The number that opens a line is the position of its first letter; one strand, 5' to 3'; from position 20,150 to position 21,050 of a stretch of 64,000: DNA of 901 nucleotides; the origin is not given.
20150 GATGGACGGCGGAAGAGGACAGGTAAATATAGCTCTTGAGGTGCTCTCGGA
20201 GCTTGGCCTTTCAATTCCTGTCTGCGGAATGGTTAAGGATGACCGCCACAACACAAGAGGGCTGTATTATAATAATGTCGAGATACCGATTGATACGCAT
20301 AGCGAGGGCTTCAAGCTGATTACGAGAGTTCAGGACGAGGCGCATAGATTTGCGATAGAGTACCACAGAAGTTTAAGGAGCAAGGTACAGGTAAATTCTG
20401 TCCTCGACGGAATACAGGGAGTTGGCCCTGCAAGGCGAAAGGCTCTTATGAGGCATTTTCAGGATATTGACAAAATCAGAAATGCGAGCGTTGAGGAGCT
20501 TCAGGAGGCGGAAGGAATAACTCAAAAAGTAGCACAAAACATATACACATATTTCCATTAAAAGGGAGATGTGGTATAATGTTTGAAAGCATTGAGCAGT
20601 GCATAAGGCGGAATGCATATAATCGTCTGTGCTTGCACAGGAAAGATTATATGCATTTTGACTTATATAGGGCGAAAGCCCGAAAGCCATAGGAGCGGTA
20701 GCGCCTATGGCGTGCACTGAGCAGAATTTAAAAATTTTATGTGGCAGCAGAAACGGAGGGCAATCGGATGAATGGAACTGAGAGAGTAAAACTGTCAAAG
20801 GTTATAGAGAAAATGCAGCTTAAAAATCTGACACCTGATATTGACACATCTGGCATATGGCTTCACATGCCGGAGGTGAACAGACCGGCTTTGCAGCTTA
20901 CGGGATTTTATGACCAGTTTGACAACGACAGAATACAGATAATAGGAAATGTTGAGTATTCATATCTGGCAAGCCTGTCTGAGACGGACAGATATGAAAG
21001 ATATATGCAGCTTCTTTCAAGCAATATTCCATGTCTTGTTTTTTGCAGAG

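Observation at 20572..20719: ~148-nt multi-hairpin element with its own extended -10 box, present twice and each time in a 5'-leader position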

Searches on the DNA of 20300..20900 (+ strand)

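Call 5: search_rna_families(source=window, start=20300, end=20900, threshold=evalue, max_evalue=10, show_alignments=3)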
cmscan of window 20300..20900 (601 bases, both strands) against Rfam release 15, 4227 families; matches with E-value up to 10: 5.
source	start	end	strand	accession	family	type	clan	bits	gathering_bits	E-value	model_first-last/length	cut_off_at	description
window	20597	20719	+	RF01699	Clostridiales-1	Gene; sRNA;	-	43.3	48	3.3e-08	1-166/166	no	Clostridiales-1 RNA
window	20604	20667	+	RF03601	MIR7993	Gene; miRNA;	-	20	100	0.64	1-138/138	no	MIR7993 microRNA precursor family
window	20602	20669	-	RF04140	mir-3118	Gene; miRNA;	-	19.6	89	0.52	1-76/76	no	mir-3118 microRNA precursor family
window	20607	20664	+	RF04154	mir-1277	Gene; miRNA;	-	17.4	81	2.8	1-78/78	no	mir-1277 microRNA precursor family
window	20613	20656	+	RF03275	mir-2542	Gene; miRNA;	-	16.7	60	2.4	1-85/85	no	mir-2542 microRNA precursor family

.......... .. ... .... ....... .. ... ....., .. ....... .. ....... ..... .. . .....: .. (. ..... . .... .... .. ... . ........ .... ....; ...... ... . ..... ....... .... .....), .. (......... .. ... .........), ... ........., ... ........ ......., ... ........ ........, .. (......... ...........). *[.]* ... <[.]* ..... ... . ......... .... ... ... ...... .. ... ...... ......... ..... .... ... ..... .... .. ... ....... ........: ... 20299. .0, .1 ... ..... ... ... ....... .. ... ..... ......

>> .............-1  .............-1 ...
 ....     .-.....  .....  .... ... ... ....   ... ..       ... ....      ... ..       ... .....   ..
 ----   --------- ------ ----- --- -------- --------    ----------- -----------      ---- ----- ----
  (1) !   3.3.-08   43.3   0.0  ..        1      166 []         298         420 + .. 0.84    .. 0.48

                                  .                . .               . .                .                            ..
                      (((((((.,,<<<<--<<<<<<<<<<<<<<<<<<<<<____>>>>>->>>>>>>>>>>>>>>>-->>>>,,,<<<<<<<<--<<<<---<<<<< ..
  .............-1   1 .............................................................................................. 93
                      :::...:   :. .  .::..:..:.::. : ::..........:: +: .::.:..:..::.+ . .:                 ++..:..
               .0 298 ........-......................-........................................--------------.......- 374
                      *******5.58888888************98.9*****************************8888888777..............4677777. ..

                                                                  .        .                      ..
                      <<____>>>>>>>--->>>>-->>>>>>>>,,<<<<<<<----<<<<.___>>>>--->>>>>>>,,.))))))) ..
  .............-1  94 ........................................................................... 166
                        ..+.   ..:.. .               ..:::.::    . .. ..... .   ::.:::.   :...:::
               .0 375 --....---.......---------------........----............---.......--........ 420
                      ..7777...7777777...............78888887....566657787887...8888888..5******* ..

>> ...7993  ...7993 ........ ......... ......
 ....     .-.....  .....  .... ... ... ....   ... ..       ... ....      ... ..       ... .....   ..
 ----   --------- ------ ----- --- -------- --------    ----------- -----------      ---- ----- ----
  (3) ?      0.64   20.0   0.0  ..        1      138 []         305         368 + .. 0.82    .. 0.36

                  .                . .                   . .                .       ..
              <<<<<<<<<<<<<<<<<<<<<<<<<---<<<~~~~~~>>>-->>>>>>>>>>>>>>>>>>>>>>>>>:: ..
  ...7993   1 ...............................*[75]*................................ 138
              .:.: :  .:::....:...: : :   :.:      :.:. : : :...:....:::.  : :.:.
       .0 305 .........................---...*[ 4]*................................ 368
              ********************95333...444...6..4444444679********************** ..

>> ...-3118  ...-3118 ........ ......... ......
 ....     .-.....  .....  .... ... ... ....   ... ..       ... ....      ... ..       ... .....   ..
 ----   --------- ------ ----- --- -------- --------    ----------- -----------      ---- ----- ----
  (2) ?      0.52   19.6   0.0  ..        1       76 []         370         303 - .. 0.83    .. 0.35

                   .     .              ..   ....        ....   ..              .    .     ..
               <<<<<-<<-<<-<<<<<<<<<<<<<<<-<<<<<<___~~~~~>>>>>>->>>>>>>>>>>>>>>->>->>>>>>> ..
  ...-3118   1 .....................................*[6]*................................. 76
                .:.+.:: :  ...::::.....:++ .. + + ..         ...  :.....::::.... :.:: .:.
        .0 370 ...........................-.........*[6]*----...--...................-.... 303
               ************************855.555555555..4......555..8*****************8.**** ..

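Call 37: build_rna_model(alignment_id=A2)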
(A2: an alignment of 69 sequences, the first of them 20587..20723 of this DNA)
Model R1 built from alignment A2 (69 sequences, 148 columns); structure: RNAalifold consensus.
model positions 135; base pairs 25; branch points 1; effective number of sequences 2.91; information 0.59 bits per position. Calibrated on 0.2 Mb of random sequence (short: E-values are rough).
structure used (alignment columns):
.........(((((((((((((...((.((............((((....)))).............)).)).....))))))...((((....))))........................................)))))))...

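Call 38: search_with_rna_model(model_id=R1, source=window, filters=off, max_evalue=10)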
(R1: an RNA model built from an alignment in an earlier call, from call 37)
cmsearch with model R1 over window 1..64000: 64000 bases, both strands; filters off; matches with E-value up to 10: 39.
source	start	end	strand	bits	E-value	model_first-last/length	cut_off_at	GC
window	26385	26520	-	104.8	3.5e-23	1-135/135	no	0.49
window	20587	20723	+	94.3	1.1e-20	1-135/135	no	0.47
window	28025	28068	+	12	0.26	1-135/135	no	0.36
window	4888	4918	-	11.7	0.3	1-135/135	no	0.52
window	31480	31501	+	10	0.78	1-135/135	no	0.5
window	3856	3897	+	9.7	0.88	1-135/135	no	0.55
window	34770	34832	-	9.2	1.2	1-135/135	no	0.57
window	47030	47122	+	8.9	1.4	1-135/135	no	0.41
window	8042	8083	+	8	2.2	1-135/135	no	0.55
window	36144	36170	-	7.9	2.4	1-135/135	no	0.3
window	32477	32528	+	7.9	2.4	1-135/135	no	0.42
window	6541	6689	+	7.6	2.8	1-135/135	no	0.44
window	54663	54790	+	7.6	2.8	1-135/135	no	0.43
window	26443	26502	+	7.5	2.9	17-77/135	no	0.4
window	2392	2426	+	7.5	3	1-135/135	no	0.66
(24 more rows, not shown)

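Call 39: search_with_rna_model(model_id=R1, sources=[window, L001, L002, L003, L004, L005, L006, L007, L008, L009, L010, L011, L012, L013, L014, L015, L016, L017, L019, L020, L021, L022, L023, L024, L025, L026, L027, L029, L030, L031, L032, L033, L034, L035, L036, L037, L038, L039, L040, L041, L042, L043, L044, L045, L046, L047, L048, L049, L050, L051, L052, L053, L054, L055, L056, L057, L058, L059, L060, L061, L062, L063, L064, L065, L066, L067, L068, L069, L071, L072, L073, L074, L075, L076, L077, L078, L079, L080, L081, L082, L083, L084, L085, L086, L087, L088, L089, L090, L091, L092, L093, L094, L095, L096, L097, L098, L099], max_evalue=0.001, make_alignment=true)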
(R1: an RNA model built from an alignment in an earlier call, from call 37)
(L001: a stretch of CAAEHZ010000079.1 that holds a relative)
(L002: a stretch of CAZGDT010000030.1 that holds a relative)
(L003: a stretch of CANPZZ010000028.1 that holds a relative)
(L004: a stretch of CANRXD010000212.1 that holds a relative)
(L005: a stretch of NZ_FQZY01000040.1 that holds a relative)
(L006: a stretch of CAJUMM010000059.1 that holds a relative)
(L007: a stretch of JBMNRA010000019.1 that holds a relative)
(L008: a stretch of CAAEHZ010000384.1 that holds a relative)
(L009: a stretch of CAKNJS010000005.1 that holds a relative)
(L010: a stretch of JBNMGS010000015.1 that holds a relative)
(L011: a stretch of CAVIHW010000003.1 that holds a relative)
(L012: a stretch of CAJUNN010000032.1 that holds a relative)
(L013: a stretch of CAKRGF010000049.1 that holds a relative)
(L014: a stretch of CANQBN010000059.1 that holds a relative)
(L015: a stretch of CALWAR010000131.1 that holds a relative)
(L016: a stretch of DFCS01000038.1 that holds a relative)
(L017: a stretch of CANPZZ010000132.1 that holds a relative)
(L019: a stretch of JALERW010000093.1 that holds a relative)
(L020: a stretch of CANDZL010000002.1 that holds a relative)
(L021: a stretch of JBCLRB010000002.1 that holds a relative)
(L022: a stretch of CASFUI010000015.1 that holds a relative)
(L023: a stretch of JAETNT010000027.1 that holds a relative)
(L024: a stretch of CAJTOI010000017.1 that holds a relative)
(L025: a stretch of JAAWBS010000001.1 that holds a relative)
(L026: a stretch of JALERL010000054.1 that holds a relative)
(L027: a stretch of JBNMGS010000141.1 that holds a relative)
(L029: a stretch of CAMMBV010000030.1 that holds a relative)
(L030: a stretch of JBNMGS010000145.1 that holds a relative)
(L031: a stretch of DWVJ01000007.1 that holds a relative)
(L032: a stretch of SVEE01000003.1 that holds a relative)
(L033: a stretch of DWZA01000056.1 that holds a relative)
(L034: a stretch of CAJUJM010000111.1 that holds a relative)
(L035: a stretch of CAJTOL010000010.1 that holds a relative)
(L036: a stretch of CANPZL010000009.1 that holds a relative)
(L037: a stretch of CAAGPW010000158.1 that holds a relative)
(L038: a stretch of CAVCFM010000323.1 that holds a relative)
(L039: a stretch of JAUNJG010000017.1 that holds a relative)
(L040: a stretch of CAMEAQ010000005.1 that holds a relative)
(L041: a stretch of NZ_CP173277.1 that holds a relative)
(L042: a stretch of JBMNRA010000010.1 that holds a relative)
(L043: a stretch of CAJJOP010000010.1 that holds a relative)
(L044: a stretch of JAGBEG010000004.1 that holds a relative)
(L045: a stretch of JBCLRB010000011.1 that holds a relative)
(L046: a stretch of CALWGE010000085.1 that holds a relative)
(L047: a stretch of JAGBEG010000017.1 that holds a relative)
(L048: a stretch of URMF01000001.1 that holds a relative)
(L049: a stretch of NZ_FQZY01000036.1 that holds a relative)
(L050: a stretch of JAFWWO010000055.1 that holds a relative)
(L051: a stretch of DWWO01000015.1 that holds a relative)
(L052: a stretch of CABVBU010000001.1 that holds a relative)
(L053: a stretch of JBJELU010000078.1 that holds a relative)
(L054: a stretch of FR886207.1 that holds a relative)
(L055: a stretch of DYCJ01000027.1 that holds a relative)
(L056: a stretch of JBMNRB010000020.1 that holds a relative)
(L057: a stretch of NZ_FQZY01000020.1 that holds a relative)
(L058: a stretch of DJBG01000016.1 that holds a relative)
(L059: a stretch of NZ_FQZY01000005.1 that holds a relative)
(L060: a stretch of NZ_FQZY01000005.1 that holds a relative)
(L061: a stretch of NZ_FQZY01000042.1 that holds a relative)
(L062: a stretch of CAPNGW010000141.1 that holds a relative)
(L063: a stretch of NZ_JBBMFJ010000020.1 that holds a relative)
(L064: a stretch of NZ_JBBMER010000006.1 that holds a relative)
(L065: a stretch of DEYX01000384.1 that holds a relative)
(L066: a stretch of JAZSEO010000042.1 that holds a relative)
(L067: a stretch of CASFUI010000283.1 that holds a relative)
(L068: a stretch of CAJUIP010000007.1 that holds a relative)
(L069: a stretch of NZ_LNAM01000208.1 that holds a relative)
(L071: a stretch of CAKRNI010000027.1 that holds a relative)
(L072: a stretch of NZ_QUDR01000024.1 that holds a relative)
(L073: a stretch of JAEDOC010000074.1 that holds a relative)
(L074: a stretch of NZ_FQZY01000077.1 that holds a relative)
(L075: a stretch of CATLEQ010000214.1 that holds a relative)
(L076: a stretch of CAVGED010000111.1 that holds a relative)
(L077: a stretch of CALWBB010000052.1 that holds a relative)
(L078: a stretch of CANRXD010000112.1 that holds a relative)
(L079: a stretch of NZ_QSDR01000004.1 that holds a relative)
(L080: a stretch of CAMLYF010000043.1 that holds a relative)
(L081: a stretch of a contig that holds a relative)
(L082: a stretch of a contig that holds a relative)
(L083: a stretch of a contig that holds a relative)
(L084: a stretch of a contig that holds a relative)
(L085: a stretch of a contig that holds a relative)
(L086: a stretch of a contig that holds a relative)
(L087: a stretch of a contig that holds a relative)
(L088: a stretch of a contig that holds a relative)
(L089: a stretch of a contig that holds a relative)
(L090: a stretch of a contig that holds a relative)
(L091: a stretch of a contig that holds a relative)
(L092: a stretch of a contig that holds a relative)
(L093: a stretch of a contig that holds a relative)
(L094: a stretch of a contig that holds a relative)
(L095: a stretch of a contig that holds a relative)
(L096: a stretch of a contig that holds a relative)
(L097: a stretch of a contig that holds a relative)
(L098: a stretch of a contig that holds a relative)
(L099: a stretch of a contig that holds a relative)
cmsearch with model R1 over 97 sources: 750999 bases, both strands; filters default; matches with E-value up to 0.001: 107.
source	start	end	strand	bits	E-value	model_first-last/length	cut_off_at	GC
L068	2971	3109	+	128.8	9.2e-28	1-135/135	no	0.53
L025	4664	4803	-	127.2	2.1e-27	1-135/135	no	0.55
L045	2907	3045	-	123.6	1.5e-26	1-135/135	no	0.58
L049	1392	1529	+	123.3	1.8e-26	1-135/135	no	0.51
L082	2049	2181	-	123.2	1.9e-26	1-135/135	no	0.48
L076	5951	6083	+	121.9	3.8e-26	1-135/135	no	0.49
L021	217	357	-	121.9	4e-26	1-135/135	no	0.56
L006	4652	4785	+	121.7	4.4e-26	1-135/135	no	0.51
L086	5992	6128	+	120.8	7e-26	1-135/135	no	0.45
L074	2207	2343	+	120.6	7.7e-26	1-135/135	no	0.49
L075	1672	1805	+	120.4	8.9e-26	1-135/135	no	0.53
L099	4256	4388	+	120.3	9.1e-26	1-135/135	no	0.51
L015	1560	1693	-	120.1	1e-25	1-135/135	no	0.54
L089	4388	4526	-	119.7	1.3e-25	1-135/135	no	0.58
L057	4274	4411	+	119.7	1.3e-25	1-135/135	no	0.51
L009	3839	3971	+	119.4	1.5e-25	1-135/135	no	0.53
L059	2687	2824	-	119.4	1.5e-25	1-135/135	no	0.53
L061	807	944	+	118.4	2.6e-25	1-135/135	no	0.51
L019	1990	2124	-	117.9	3.4e-25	1-135/135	no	0.54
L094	6813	6952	+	117.8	3.5e-25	1-135/135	no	0.54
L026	6482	6618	+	117.2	5.1e-25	1-135/135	no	0.47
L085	6884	7016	+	117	5.6e-25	1-135/135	no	0.54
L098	6406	6543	-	116.8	6.2e-25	1-135/135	no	0.5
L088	3651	3788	+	115.9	1e-24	1-135/135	no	0.54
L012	4804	4938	+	114.9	1.7e-24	1-135/135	no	0.6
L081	1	134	-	114.8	1.8e-24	1-131/135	3'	0.48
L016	3388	3524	+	114.8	1.9e-24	1-135/135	no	0.51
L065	116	252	-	114.8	1.9e-24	1-135/135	no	0.51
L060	5869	6006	-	114.3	2.3e-24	1-135/135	no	0.53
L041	7415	7552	-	114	2.8e-24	1-135/135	no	0.5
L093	7052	7184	+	114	2.8e-24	1-135/135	no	0.56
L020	5704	5844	+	113.4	3.9e-24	1-135/135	no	0.52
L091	3028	3169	+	113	4.9e-24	1-135/135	no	0.51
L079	7821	7961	-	111.1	1.3e-23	1-135/135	no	0.5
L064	5850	5983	+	110.8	1.6e-23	1-135/135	no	0.45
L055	238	370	-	109.7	2.8e-23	1-135/135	no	0.56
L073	3180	3315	+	109.7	3e-23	1-135/135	no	0.48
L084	5889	6020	-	109.3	3.7e-23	1-135/135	no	0.54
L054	1428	1561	-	109.2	3.8e-23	1-135/135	no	0.49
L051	1723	1855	-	108.9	4.4e-23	1-135/135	no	0.57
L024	5646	5779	+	108.4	5.8e-23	1-135/135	no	0.62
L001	2139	2268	-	107.9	7.6e-23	1-135/135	no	0.39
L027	4844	4981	+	106.9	1.3e-22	1-135/135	no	0.43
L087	1871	2000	+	106.8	1.4e-22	1-135/135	no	0.52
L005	548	685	-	106.7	1.4e-22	1-135/135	no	0.49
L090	1626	1761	+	106.5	1.7e-22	1-135/135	no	0.57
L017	8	145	-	106.1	2.1e-22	1-135/135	no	0.59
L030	3601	3735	-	105.9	2.3e-22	1-135/135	no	0.48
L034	483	621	+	105.8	2.4e-22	1-135/135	no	0.53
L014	4303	4437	-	104.9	4e-22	1-135/135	no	0.61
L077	5518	5653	-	104.3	5.3e-22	1-135/135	no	0.6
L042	4176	4296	-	104.2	5.8e-22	1-135/135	no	0.52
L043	3559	3699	+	104.1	6.2e-22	1-135/135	no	0.36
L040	5321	5451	-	104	6.3e-22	1-135/135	no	0.56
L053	7565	7705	+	102.5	1.4e-21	1-135/135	no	0.47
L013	4008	4140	+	102.4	1.5e-21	1-135/135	no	0.5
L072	3716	3848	+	102.4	1.5e-21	1-135/135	no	0.5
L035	2631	2770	-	102.4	1.5e-21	1-135/135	no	0.46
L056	3422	3553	-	102.1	1.8e-21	1-135/135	no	0.54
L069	912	1044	+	101.2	2.9e-21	1-135/135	no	0.44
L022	3543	3674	-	100.9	3.5e-21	1-135/135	no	0.51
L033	210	344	+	100.2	4.9e-21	1-135/135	no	0.53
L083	3769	3900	-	99.8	6.2e-21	1-135/135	no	0.49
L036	6591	6722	+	99.4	7.7e-21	1-135/135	no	0.45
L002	1371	1508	-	98.9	9.9e-21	1-135/135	no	0.53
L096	3038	3169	+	98.1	1.6e-20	1-135/135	no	0.43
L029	2008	2127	-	95.2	7.7e-20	1-135/135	no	0.58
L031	144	265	-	94.7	9.8e-20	1-135/135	no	0.56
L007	5516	5648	-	94.3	1.2e-19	1-135/135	no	0.55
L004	1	124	-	93.8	1.6e-19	1-120/135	3'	0.53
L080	3462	3589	-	93.7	1.7e-19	1-135/135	no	0.5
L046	6346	6482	-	91.9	4.5e-19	1-135/135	no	0.6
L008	6243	6373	-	90.9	7.7e-19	1-135/135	no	0.5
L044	3407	3536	-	90.9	7.9e-19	1-135/135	no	0.55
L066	3900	4032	+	90.8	8e-19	1-135/135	no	0.49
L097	6716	6839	-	89.4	1.7e-18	1-135/135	no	0.46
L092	6421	6554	+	88.6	2.7e-18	1-135/135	no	0.54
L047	6874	7004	+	88.4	3e-18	1-135/135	no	0.56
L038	1323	1468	+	84.2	2.9e-17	1-135/135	no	0.5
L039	496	625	-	83.9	3.4e-17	1-135/135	no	0.52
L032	7261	7393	-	82.8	6.4e-17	1-135/135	no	0.5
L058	7252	7392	-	82.6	7.1e-17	1-135/135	no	0.47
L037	5929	6062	-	82.5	7.6e-17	1-135/135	no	0.54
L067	54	190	-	82.2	8.5e-17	1-135/135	no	0.52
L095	2917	3065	+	82.1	9.1e-17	1-135/135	no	0.54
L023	1381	1507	+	81.9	1e-16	1-135/135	no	0.42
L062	144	275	+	78.7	5.8e-16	1-135/135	no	0.44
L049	1535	1667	+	78.1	7.9e-16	1-135/135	no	0.48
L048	5586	5720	-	75.7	2.9e-15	1-135/135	no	0.49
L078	5953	6092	-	70.6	4.7e-14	1-135/135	no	0.57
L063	2470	2603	-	68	1.9e-13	1-135/135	no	0.55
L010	3681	3807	-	62.8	3.3e-12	1-135/135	no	0.47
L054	1313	1427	-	61.3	7.2e-12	13-129/135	no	0.48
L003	4064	4194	-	60.1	1.4e-11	10-135/135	no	0.64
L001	1996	2127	-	58.6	3.2e-11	1-135/135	no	0.43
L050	651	757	+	56.7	8.9e-11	1-135/135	no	0.6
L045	2682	2787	-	54.3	3.2e-10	16-126/135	no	0.58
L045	2790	2902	-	52.6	8.4e-10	1-135/135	no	0.59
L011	6827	6957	+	50.2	3e-09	1-135/135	no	0.53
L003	3951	4060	-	40.4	6.2e-07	15-127/135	no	0.65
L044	3198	3322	-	36.7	4.5e-06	1-135/135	no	0.58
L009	3982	4066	+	32.2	5.2e-05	14-128/135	no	0.53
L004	4141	4240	+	28.4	0.00041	1-96/135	3'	0.45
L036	6809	6879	+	27.7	0.00059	1-135/135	no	0.51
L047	7006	7078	+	27.2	0.00078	1-135/135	no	0.55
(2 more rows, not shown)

Alignment A5: 107 matches aligned to the model, 196 columns, each read 5' to 3' on its own strand. Consensus structure (alignment columns), stored with it:
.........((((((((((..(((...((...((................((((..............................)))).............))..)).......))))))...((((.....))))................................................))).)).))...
